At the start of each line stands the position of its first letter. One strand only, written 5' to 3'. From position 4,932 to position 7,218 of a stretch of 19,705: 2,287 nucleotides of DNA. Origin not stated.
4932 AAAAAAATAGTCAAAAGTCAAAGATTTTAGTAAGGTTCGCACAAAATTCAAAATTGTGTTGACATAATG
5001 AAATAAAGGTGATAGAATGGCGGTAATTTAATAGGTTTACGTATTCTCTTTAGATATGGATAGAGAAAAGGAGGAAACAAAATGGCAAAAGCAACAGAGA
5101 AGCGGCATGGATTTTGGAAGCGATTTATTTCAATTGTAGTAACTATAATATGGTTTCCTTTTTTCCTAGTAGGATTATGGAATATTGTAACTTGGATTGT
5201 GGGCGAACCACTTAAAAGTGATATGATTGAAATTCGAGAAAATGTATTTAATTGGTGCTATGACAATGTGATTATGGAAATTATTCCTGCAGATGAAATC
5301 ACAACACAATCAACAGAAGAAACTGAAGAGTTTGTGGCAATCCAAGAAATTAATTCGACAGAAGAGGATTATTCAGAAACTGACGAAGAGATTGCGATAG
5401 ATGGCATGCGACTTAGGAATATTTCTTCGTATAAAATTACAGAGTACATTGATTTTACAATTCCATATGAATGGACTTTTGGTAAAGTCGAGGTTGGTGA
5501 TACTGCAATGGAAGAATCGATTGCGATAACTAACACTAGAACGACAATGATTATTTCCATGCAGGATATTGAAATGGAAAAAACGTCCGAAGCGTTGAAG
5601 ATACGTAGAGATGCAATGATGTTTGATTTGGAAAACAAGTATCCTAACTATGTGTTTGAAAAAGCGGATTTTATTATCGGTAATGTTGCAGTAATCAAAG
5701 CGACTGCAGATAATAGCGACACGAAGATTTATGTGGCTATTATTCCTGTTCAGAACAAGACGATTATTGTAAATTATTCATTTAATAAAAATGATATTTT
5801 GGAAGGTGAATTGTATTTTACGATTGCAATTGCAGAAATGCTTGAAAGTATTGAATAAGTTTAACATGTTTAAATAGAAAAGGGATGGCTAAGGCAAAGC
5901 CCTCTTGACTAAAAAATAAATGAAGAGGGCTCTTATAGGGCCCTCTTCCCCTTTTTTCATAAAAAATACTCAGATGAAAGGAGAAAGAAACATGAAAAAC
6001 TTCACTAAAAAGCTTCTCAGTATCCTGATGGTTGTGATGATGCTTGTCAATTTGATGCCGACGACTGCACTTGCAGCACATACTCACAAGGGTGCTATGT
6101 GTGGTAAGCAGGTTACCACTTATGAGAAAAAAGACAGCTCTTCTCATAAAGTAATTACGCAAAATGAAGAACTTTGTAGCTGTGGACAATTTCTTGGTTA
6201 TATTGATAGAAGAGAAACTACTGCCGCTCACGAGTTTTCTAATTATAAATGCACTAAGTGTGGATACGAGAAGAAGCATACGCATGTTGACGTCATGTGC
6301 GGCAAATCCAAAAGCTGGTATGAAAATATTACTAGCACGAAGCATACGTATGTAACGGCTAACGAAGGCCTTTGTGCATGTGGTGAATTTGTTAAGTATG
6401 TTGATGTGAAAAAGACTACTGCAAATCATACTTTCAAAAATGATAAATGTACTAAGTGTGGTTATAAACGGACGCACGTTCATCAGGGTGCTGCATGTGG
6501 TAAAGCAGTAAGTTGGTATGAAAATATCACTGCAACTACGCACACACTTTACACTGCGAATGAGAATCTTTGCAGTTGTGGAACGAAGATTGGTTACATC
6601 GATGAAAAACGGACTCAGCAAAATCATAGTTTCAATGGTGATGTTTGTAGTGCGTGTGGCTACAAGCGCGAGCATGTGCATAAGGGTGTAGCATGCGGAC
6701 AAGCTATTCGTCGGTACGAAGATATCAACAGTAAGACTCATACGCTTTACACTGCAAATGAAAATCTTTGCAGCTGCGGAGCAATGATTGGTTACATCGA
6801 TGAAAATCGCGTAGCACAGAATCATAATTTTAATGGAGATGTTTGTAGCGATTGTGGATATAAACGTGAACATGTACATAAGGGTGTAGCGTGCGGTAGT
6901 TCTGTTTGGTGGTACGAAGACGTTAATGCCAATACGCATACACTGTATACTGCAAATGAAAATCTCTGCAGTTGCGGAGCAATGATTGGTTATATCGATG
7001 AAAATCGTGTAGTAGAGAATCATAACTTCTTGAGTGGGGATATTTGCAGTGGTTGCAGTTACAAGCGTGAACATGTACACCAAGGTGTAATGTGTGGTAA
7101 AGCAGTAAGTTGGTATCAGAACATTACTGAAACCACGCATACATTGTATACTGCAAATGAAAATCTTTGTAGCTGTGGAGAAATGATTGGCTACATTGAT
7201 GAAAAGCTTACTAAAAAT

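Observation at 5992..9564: Secreted giant Cys/His-rich repeat protein ending in a PT-TG-like segment and WHH-type HNH/EndoVII nuclease-like domain: polymorphic-toxin architecture without a partner immunity gene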

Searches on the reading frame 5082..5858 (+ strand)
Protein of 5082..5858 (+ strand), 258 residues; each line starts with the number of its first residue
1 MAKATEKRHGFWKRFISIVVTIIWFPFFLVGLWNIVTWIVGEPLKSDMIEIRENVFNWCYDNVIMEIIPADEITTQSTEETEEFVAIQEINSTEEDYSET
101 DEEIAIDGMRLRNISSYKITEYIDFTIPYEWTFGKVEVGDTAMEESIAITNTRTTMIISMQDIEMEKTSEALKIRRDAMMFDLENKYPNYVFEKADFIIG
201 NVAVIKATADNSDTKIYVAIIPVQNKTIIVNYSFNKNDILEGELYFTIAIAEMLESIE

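Call 4: search_protein_families(library=pfam, proteins=[window:5082-5858:+], max_evalue=1)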
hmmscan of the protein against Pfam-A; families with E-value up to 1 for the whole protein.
window:5082-5858:+ (258 aa): 0 families

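Call 6: search_protein_families(library=ncbifam, proteins=[window:5082-5858:+], max_evalue=1)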
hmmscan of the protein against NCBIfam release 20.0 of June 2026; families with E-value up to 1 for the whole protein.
window:5082-5858:+ (258 aa): 4 families
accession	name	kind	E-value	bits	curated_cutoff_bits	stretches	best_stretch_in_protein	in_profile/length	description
NF000594.1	PRK00015.1-1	equivalog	0.017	14.8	243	1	172-194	197-219/251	ribonuclease HII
NF012200.0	choice_anch_D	domain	0.025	15.1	45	1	130-155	23-48/108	choice-of-anchor D domain-containing protein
NF000595.1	PRK00015.1-3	equivalog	0.028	14.4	167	1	173-194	134-155/188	ribonuclease HII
NF010538.0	PRK13926.1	equivalog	0.23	11.7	285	1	172-193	150-171/213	ribonuclease HII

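Call 67: search_protein_families(library=padloc, proteins=[window:5082-5855:+], max_evalue=0.01)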
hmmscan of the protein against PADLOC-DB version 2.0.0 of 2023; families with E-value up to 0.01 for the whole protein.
window:5082-5855:+ (258 aa): 0 families
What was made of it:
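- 5082..5858 (+): Accessory gene encoding 258 aa: an N-terminal transmembrane helix followed by a ~200-aa domain with no family match. No Pfam, NCBIfam or PADLOC match (calls 4, 6, 67).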

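Call 70: find_homologous_proteins(query=window:5082-5855:+)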
Query window:5082-5855:+ (258 aa): 4 proteins with E <= 0.001 among 272 candidates.
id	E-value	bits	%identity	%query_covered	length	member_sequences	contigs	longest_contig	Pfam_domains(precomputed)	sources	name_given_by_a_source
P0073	5.1e-163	558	100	100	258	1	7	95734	-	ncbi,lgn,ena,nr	ncbi:MAG: hypothetical protein IKK43_01135 [Clostridia bacterium]|nr:hypothetical protein [Clostridi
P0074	3.1e-144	497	91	100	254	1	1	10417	-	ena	-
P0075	3.5e-142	490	87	100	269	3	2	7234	-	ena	-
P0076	1.6e-137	475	86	100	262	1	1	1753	-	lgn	-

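Call 71: find_encoding_contigs(protein=P0073, flank=10000, max_places=6)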
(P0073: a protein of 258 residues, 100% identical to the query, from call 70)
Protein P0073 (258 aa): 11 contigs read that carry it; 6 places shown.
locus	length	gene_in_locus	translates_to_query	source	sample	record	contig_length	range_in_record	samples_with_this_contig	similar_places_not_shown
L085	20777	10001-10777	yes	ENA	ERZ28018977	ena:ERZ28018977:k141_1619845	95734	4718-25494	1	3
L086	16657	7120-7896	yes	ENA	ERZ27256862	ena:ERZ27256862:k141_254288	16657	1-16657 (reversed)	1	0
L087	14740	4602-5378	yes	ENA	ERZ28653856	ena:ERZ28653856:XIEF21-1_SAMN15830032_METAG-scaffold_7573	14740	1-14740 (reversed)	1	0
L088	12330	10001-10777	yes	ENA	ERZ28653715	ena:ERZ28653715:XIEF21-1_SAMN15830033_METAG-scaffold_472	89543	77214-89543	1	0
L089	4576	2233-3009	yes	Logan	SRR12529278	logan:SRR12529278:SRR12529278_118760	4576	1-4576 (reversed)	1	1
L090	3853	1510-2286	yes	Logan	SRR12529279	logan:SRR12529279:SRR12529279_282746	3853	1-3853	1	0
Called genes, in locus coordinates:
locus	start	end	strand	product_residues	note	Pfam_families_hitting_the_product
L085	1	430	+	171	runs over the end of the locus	PF00293:NUDIX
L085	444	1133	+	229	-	-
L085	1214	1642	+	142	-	-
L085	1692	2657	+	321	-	-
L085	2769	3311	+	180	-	PF00300:His_Phos_1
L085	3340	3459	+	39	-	-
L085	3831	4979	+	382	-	PF01467:CTP_transf_like, PF00293:NUDIX (weak)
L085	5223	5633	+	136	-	-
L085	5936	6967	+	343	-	PF01546:Peptidase_M20, PF07687:M20_dimer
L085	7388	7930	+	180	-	-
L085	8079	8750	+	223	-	PF14353:CpXC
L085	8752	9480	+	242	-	-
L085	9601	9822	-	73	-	-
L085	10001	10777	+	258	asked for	-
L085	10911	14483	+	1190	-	PF17833:pre-PUA_NIP7 (faint), PF00659:POLO_box (faint), PF25094:R3H_PUS7L (faint)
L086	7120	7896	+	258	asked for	-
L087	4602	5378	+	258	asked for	-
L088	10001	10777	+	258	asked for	-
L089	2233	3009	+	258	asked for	-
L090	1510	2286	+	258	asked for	-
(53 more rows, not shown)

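Call 72: find_encoding_contigs(protein=P0074, flank=10000, max_places=3)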
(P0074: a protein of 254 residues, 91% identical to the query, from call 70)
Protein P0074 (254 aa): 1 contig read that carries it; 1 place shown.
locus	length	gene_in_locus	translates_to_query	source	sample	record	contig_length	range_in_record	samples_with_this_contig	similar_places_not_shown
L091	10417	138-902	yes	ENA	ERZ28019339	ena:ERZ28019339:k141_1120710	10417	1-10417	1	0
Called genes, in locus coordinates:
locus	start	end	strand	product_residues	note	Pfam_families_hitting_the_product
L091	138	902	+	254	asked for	-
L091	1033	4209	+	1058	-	PF25094:R3H_PUS7L (faint)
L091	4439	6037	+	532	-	PF13306:LRR_5, PF13855:LRR_8 (faint), PF13306:LRR_5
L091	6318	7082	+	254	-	PF01209:Ubie_methyltran, PF13489:Methyltransf_23 (weak), PF13847:Methyltransf_31, PF08241:Methyltransf_11, PF13649:Methyltransf_25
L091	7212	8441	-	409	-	PF00395:SLH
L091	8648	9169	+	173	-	PF00149:Metallophos, PF12850:Metallophos_2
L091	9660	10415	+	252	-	?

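Call 73: find_encoding_contigs(protein=P0075, flank=10000, max_places=3)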
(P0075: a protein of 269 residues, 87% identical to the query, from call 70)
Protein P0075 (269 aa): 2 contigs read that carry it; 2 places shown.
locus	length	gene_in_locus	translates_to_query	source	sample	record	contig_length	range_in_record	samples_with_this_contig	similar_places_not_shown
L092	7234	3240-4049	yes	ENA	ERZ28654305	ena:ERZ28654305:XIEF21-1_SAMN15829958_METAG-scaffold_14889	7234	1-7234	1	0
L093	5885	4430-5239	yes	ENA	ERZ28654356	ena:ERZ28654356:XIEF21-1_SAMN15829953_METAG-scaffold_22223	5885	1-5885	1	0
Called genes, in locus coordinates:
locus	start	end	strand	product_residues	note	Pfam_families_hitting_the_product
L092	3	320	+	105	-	?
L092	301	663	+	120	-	-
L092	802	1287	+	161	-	PF01987:AIM24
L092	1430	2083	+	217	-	PF14353:CpXC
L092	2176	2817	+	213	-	PF01510:Amidase_2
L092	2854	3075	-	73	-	-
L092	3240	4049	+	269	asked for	-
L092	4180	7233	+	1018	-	?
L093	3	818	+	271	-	?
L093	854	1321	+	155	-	-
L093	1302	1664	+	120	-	-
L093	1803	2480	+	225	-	PF01987:AIM24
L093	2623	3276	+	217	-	PF14353:CpXC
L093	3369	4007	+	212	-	PF01510:Amidase_2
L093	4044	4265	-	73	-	-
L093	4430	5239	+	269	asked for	-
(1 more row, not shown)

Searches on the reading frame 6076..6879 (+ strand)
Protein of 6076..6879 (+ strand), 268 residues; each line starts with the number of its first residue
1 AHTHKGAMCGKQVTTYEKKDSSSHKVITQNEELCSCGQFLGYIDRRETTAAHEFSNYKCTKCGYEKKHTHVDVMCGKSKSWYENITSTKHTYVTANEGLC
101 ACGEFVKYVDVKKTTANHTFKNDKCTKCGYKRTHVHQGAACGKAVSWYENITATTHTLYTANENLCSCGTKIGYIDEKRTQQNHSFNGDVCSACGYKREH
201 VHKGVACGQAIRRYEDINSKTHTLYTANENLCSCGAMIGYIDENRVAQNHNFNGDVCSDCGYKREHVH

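Call 34: find_homologous_proteins(query=window:6076-6879:+)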
Query window:6076-6879:+ (268 aa): 7 proteins with E <= 0.001 among 668 candidates.
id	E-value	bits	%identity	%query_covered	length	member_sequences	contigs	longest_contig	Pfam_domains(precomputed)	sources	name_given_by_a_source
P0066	4.4e-66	241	40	97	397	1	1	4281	-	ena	-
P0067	1.2e-61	227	41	92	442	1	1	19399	-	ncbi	-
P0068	2.4e-56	209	39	97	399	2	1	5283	-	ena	-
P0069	2.6e-55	206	40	86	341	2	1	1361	-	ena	-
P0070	8.2e-39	152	44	68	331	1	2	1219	-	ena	-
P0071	2.1e-32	131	36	99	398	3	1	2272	-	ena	-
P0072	1.3e-26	112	38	63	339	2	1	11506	-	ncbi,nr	ncbi:MAG: hypothetical protein E7463_13935, partial [Ruminococcaceae bacterium]|nr:hypothetical prot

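Call 100: search_protein_families(library=pfam, proteins=[P0067], max_evalue=0.01)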
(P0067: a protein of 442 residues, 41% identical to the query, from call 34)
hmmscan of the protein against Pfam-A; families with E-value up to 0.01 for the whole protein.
P0067 (442 aa): 2 families
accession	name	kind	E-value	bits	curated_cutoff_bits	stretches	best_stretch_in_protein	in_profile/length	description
PF01907.25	Ribosomal_L37e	-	0.0023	18.4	27.6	0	212-229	26-43/53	Ribosomal protein L37e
PF21743.3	PTM_DIR17_Tudor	-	0.0094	16.2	27.2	0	110-126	17-33/48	PTM/DIR17-like, Tudor domain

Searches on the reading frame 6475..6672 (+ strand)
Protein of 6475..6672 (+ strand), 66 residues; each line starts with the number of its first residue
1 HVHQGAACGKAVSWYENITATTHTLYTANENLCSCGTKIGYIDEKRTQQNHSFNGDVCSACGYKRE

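Call 76: search_protein_representatives(alignment_id=A7)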
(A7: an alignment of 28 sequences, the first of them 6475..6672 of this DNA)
Query: 28 sequences, 66 profile positions. Proteins with E-value up to 0.001 (for the whole library): 364; up to 1e-10: 161; up to 1e-30: 27. The best 150 are listed.
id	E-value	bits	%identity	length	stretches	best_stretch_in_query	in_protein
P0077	4.4e-242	798.6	-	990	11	1-65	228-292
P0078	4.5e-194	644.8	-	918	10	1-66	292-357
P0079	1.6e-171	572.5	-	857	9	1-66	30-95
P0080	6.7e-128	432.8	-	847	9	1-66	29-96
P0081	3.8e-115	392.0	-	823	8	1-64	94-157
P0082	8.3e-108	368.4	-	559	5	1-65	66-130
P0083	4.7e-100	343.6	-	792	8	1-65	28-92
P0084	8.4e-100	342.8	-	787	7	1-65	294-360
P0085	4.7e-96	330.8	-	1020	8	1-64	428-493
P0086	3.1e-80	280.1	-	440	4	1-65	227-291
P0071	7.8e-73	256.4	-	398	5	1-66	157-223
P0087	2.5e-72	254.8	-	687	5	1-64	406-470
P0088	1.4e-68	242.8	-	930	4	1-64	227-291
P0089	1.0e-57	208.0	-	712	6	1-65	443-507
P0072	5.8e-53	192.8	-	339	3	1-64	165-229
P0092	3.7e-45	167.8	-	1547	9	3-65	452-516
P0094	8.8e-41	153.8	-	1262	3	1-62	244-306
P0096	6.9e-39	147.7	-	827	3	1-66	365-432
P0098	3.3e-35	135.9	-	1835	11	14-65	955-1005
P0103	7.2e-30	118.8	-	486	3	1-65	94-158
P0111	1.2e-27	111.7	-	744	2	1-64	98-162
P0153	6.9e-18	80.4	-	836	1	1-65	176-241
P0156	1.2e-17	79.7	-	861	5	3-66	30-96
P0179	1.8e-15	72.7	-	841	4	3-65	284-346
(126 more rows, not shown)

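Call 77: search_protein_families(library=pfam, proteins=[P0085, P0088, P0092, P0094, P0098, P0096, P0111, P0153], max_evalue=0.00001)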
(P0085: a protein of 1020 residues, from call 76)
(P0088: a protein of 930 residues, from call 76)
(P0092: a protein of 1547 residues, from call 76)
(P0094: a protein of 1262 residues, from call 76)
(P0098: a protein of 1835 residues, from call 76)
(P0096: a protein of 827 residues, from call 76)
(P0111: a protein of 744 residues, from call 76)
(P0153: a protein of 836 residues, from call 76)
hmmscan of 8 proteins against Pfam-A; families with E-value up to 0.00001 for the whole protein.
P0085 (1020 aa): 0 families

P0088 (930 aa): 1 family
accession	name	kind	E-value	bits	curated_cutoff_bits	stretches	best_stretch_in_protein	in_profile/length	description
PF01764.32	Lipase_3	-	6.1e-15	55.8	22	1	626-745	1-138/140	Lipase (class 3)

P0092 (1547 aa): 2 families
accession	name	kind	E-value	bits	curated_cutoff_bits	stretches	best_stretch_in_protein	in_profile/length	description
PF08239.17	SH3_3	-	6.4e-07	29.9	27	1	1494-1543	3-53/54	Bacterial SH3 domain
PF07495.19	Y_Y_Y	-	1.9e-06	28.1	26.6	1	313-375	3-64/65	Y_Y_Y domain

P0094 (1262 aa): 2 families
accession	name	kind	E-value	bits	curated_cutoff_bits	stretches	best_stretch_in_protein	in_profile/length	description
PF07833.16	Cu_amine_oxidN1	-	4.4e-29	101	24.2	1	786-891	2-108/108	Copper amine oxidase N-terminal domain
PF09479.16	Flg_new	-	1.1e-15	57.9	27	1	398-466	1-65/65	Listeria-Bacteroides repeat domain (List_Bact_rpt)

P0098 (1835 aa): 1 family
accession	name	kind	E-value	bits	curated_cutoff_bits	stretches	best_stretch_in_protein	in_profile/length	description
PF07495.19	Y_Y_Y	-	2.2e-11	43.9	26.6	0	361-418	3-58/65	Y_Y_Y domain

P0096 (827 aa): 1 family
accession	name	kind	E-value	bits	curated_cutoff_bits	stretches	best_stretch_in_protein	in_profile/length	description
PF08239.17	SH3_3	-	1.6e-08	35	27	0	46-91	7-53/54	Bacterial SH3 domain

P0111 (744 aa): 1 family
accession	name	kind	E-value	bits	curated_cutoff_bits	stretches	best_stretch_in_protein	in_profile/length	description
PF08239.17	SH3_3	-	3.3e-07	30.8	27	0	47-95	5-53/54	Bacterial SH3 domain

P0153 (836 aa): 3 families
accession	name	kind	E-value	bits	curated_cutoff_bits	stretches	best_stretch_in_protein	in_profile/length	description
PF09479.16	Flg_new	-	2.2e-49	165.8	27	4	343-408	3-65/65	Listeria-Bacteroides repeat domain (List_Bact_rpt)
PF00395.25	SLH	-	9.9e-31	105.9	20.8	2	697-740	1-44/44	S-layer homology domain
PF18998.6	Flg_new_2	-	1.7e-09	37.9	23.6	0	417-482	3-71/73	Divergent InlB B-repeat domain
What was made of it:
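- The repeat also occurs in surface proteins with SLH, SH3b, Listeria-Bacteroides repeats and a lipase domain (call 77).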

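Call 100: search_protein_families(library=pfam, proteins=[P0156, P0103, P0179, P0111, P0096, P0086], max_evalue=0.01)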
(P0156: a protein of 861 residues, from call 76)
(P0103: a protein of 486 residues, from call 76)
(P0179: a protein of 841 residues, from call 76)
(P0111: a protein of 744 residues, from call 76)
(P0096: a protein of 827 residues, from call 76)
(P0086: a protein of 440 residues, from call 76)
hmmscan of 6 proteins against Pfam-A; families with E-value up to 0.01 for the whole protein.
P0156 (861 aa): 1 family
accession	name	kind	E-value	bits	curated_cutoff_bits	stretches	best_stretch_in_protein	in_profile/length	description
PF14436.11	EndoU_bacteria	-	7.2e-22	78.6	25.3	1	746-858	2-127/129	Bacterial EndoU nuclease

P0103 (486 aa): 1 family
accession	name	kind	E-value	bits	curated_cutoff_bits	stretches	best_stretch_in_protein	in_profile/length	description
PF08239.17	SH3_3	-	0.00059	20.4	27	1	39-91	2-53/54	Bacterial SH3 domain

P0179 (841 aa): 3 families
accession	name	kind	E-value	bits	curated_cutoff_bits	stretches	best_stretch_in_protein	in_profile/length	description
PF14412.12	AHH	-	3.4e-16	59.7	22.3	1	738-826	5-95/111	A nuclease family of the HNH/ENDO VII superfamily with conserved AHH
PF07833.16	Cu_amine_oxidN1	-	1.3e-11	44.8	24.2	1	417-515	1-94/108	Copper amine oxidase N-terminal domain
PF23103.1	Zf-C2H2_ZNF451_5th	-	0.0021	18.2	27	0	309-326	2-19/35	Fifth Zinc fingers C2H2 type, ZNF451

P0111 (744 aa): 2 families
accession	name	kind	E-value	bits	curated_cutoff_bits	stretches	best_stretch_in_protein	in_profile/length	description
PF08239.17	SH3_3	-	3.3e-07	30.8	27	1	47-95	5-53/54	Bacterial SH3 domain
PF19087.6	DUF5776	-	1.5e-05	25.5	27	0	167-224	2-59/67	Domain of unknown function (DUF5776)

P0096 (827 aa): 2 families
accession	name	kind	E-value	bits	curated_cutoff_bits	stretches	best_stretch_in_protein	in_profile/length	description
PF08239.17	SH3_3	-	1.6e-08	35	27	1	46-91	7-53/54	Bacterial SH3 domain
PF19087.6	DUF5776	-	0.00033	21.2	27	0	300-358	2-60/67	Domain of unknown function (DUF5776)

P0086 (440 aa): 0 families
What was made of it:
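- Closest known: Pfam WHH. Same: AHH occupies the same position on the same stalk in P0179 (call 100).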

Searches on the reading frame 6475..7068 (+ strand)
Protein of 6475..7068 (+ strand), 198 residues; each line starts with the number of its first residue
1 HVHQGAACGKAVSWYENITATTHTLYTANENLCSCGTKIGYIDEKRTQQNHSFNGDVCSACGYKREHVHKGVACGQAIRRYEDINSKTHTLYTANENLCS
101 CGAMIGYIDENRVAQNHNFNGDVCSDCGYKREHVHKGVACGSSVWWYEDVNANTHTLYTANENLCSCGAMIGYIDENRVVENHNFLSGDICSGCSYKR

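Call 68: predict_structure(alignment_id=A6)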
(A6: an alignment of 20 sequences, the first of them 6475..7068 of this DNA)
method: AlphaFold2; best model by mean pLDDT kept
length: 198 residues; sequences in the alignment: 20
mean_pLDDT: 91.7   pTM: 0.47
mean pLDDT of the five models: 91.7, 89.7, 89.6, 89.3, 87.2
residues with pLDDT >= 90: 133; 70-90: 65; 50-70: 0; < 50: 0
segments of 3 or more residues with pLDDT < 50: none
pLDDT, mean of each block of 10 residues (from residue 1): 86 94 95 92 95 88 85 92 95 94 91 95 92 88 95 94 93 96 85 87
secondary structure, 60 per line:
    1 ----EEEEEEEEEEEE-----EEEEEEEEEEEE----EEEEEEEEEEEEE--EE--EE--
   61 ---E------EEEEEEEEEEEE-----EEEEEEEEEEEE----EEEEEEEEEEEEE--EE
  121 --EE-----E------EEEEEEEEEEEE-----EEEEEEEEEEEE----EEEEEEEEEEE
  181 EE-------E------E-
elements in order: E5-16 E22-33 E38-50 E71-82 E88-99 E104-116 E137-148 E154-165 E170-182
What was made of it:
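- The repeat model has pLDDT 91.7 (call 68).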
